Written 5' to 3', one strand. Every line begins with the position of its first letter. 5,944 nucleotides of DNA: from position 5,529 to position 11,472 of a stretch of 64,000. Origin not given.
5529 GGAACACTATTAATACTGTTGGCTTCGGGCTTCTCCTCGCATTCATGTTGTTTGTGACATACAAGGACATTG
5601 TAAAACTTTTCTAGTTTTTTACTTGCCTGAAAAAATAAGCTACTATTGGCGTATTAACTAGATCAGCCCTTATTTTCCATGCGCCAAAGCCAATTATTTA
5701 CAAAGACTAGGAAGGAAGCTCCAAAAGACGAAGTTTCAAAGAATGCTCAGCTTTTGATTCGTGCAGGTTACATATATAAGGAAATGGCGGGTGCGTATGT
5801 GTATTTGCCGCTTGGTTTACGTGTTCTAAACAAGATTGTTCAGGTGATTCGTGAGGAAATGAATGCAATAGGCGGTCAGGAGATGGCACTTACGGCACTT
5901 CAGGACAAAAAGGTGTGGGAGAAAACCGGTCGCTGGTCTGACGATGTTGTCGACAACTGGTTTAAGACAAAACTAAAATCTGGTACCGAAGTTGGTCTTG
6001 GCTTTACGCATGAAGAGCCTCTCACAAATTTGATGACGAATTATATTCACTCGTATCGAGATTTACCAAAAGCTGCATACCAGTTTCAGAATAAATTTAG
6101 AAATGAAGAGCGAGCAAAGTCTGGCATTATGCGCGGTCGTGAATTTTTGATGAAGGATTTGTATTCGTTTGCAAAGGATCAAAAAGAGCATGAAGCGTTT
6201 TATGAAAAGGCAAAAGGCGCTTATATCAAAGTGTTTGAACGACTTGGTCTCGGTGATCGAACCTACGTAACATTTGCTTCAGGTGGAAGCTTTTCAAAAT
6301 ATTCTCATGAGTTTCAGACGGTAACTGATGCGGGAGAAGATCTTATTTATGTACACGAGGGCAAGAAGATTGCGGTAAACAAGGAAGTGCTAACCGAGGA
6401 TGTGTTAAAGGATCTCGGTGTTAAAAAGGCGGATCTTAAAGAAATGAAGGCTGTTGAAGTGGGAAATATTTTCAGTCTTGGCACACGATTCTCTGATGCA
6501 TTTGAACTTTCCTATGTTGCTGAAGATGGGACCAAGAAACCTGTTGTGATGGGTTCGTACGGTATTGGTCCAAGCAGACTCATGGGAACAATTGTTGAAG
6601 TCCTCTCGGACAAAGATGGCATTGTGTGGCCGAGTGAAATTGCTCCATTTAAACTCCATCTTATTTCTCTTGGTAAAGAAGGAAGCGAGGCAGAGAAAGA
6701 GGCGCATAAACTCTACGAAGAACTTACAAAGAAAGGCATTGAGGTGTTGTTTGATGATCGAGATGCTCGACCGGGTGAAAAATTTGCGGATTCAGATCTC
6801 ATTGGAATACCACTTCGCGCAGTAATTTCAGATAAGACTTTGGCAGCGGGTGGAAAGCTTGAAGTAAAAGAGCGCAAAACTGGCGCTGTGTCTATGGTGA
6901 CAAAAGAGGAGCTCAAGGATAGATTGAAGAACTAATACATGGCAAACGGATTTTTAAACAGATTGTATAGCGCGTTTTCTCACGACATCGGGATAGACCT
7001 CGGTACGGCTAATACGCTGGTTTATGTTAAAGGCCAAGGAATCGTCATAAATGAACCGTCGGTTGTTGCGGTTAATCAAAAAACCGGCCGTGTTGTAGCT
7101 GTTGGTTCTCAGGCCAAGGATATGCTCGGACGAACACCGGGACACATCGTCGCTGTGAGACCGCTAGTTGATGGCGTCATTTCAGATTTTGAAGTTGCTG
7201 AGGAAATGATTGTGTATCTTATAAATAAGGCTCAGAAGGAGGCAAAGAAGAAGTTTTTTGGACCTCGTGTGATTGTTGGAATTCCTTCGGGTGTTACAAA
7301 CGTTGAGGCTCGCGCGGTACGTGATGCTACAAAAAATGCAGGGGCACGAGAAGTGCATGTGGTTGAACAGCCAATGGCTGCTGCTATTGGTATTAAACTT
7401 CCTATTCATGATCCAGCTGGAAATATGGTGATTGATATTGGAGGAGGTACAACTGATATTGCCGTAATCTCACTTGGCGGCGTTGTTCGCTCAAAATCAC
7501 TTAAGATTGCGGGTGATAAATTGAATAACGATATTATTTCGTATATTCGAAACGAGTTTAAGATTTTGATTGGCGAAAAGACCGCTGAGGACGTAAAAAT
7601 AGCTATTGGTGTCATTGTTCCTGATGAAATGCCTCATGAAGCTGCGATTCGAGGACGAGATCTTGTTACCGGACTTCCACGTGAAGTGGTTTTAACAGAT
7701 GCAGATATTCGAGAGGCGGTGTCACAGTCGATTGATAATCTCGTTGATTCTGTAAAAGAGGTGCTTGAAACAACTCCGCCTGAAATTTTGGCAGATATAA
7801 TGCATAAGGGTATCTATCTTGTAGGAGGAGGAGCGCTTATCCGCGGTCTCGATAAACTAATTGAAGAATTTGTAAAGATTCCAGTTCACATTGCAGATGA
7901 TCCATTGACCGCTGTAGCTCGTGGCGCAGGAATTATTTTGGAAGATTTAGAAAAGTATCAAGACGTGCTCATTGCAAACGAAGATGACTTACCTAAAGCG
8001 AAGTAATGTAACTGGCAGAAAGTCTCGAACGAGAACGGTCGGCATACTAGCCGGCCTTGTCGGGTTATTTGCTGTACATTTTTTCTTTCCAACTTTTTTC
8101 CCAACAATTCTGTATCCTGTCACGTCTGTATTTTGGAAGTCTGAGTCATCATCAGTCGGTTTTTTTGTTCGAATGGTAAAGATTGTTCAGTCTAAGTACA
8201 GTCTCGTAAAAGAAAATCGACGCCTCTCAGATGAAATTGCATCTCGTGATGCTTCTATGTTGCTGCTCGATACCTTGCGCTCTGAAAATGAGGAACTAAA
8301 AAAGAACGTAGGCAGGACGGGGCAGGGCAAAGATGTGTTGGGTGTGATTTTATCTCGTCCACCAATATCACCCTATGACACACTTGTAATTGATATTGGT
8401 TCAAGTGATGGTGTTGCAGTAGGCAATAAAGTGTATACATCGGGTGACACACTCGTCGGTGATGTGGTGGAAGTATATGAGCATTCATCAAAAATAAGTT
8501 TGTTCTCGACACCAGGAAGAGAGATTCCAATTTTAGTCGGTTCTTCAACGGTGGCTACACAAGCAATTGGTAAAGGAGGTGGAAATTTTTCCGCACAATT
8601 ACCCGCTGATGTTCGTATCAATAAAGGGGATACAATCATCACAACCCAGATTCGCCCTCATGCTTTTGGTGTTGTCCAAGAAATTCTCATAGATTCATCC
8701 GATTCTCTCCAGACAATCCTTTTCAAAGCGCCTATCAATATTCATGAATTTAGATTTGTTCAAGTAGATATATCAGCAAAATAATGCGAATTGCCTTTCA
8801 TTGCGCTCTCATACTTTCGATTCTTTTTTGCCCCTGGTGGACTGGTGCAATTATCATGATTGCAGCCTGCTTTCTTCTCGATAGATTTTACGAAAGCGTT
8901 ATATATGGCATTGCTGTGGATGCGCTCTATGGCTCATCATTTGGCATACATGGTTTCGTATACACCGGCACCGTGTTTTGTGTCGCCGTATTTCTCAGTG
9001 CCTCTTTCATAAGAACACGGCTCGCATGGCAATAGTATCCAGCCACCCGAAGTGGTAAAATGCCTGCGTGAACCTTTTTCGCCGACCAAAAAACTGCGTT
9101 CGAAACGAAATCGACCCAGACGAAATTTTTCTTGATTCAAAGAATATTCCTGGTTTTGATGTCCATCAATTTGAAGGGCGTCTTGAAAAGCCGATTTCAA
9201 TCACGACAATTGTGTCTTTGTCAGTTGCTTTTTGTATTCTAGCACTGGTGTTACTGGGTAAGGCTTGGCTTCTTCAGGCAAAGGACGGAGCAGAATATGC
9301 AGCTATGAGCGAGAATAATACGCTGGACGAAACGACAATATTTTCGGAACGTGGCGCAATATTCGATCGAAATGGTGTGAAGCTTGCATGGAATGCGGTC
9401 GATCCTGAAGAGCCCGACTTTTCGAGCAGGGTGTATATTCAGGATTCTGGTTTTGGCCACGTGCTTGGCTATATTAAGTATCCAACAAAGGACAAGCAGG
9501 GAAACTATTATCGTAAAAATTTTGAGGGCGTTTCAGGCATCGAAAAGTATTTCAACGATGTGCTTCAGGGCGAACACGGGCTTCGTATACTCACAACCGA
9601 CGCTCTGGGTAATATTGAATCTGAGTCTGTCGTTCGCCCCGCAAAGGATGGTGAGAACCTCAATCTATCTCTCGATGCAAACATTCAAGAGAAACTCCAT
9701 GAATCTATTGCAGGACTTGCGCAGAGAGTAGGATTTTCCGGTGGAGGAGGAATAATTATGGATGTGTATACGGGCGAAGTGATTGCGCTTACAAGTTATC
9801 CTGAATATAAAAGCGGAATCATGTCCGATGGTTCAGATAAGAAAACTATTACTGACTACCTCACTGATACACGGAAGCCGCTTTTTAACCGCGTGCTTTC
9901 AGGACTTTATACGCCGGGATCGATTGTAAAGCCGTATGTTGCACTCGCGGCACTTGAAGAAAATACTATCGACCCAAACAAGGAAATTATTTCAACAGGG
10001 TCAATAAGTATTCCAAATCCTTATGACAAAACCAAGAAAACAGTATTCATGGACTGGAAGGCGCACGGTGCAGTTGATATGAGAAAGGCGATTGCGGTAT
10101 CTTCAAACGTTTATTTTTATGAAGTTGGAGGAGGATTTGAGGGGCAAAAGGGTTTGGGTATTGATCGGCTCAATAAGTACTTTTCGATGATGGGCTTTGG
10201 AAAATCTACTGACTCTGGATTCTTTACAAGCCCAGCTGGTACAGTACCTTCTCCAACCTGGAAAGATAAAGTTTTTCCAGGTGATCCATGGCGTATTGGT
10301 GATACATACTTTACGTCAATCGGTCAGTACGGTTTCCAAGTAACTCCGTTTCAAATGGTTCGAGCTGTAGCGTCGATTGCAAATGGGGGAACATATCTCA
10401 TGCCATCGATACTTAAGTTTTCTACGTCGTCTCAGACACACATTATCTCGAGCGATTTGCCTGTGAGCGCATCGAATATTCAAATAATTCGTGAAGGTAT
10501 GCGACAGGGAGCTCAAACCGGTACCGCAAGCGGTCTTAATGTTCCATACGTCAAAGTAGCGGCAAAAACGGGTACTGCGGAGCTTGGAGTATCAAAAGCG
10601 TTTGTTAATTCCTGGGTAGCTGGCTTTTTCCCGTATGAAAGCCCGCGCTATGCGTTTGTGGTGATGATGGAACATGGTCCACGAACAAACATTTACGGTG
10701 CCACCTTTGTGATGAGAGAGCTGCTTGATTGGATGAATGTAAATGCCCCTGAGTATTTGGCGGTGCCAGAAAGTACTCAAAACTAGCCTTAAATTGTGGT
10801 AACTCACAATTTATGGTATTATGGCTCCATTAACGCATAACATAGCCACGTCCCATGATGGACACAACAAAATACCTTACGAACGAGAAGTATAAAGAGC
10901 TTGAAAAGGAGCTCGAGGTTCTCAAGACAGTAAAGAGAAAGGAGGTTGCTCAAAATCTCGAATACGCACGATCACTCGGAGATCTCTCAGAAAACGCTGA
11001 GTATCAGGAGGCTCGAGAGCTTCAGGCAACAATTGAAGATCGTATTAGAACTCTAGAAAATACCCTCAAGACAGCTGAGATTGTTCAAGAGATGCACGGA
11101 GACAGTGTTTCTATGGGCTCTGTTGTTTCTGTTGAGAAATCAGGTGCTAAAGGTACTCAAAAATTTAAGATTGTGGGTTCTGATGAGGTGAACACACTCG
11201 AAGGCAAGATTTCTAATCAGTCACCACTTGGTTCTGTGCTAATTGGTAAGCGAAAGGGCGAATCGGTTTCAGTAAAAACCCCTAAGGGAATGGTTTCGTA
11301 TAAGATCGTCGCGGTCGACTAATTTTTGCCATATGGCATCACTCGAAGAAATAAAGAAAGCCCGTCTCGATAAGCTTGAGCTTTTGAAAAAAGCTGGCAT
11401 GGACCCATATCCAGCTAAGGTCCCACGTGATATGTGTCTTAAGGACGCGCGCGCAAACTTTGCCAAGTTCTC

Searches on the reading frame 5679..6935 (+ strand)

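Call 29: search_protein_families(library=pfam, proteins=[window:5679-6935:+], max_evalue=0.00001)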
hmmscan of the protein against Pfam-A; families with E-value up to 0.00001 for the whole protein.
window:5679-6935:+ (418 aa): 2 families
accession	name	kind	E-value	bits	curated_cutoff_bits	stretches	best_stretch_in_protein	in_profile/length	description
PF00587.30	tRNA-synt_2b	-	1.2e-25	91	29.3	1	95-308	1-178/179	tRNA synthetase class II core domain (G, H, P, S and T)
PF03129.25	HGTP_anticodon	-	2.5e-20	72.8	21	1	328-417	4-92/94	Anticodon binding domain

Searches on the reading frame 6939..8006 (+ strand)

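Call 29: search_protein_families(library=pfam, proteins=[window:6939-8006:+], max_evalue=0.00001)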
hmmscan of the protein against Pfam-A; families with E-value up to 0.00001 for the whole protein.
window:6939-8006:+ (355 aa): 4 families
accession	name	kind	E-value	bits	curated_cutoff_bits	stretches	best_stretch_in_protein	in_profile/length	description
PF06723.19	MreB_Mbl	-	5.9e-139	462.9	27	1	15-340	2-325/327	MreB/Mbl protein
PF14450.12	FtsA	-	1.7e-13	51.5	31.8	1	163-321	1-112/127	Cell division protein FtsA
PF00012.26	HSP70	-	4.2e-13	48.8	20.6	1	88-334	115-372/599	Hsp70 protein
PF00022.25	Actin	-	7.7e-06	25.2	27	0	40-208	31-193/410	Actin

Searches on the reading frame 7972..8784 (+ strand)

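Call 29: search_protein_families(library=pfam, proteins=[window:7972-8784:+], max_evalue=0.00001)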
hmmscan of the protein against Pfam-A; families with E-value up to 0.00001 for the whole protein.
window:7972-8784:+ (270 aa): 1 family
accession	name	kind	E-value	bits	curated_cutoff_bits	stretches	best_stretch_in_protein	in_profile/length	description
PF04085.20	MreC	-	4.2e-16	59.5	28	1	127-265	2-145/147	Rod shape-determining protein MreC, barrel core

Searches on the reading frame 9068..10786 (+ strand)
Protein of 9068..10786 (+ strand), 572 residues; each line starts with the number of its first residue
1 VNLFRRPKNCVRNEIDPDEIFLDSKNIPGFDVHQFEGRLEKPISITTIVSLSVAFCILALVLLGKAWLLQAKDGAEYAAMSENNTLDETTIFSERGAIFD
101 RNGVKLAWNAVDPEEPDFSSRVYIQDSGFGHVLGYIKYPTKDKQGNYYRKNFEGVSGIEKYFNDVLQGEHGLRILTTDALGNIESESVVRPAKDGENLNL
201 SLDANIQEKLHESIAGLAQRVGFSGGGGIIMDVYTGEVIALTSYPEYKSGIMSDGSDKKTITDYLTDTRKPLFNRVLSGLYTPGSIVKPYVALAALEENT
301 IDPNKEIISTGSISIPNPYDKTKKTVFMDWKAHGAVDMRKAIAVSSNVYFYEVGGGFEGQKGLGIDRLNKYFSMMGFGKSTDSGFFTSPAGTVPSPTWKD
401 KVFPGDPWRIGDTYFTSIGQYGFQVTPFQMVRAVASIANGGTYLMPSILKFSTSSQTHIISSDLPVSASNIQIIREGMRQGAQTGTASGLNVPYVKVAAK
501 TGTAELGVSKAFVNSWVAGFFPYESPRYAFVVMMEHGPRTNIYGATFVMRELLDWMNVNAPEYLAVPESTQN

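Call 29: search_protein_families(library=pfam, proteins=[window:9068-10786:+], max_evalue=0.00001)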
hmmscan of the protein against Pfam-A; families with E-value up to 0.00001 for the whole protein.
window:9068-10786:+ (572 aa): 2 families
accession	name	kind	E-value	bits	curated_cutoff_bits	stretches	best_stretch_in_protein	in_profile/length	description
PF00905.27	Transpeptidase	-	1.3e-53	182.6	22.1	1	228-543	3-288/299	Penicillin binding protein transpeptidase domain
PF03717.20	PBP_dimer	-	7e-15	56.3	24.4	1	119-186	106-178/180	Penicillin-binding Protein dimerisation domain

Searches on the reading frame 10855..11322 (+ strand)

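Call 30: search_protein_families(library=pfam, proteins=[window:10855-11322:+], max_evalue=0.00001)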
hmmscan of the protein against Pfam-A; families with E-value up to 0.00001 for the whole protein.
window:10855-11322:+ (155 aa): 2 families
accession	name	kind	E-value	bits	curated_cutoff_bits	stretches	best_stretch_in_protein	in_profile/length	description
PF03449.20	GreA_GreB_N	-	1e-24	86.9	24.5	1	7-76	2-71/71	Transcription elongation factor, N-terminal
PF01272.25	GreA_GreB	-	5.5e-23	81.2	26.9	1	82-154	3-75/77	Transcription elongation factor, GreA/GreB, C-term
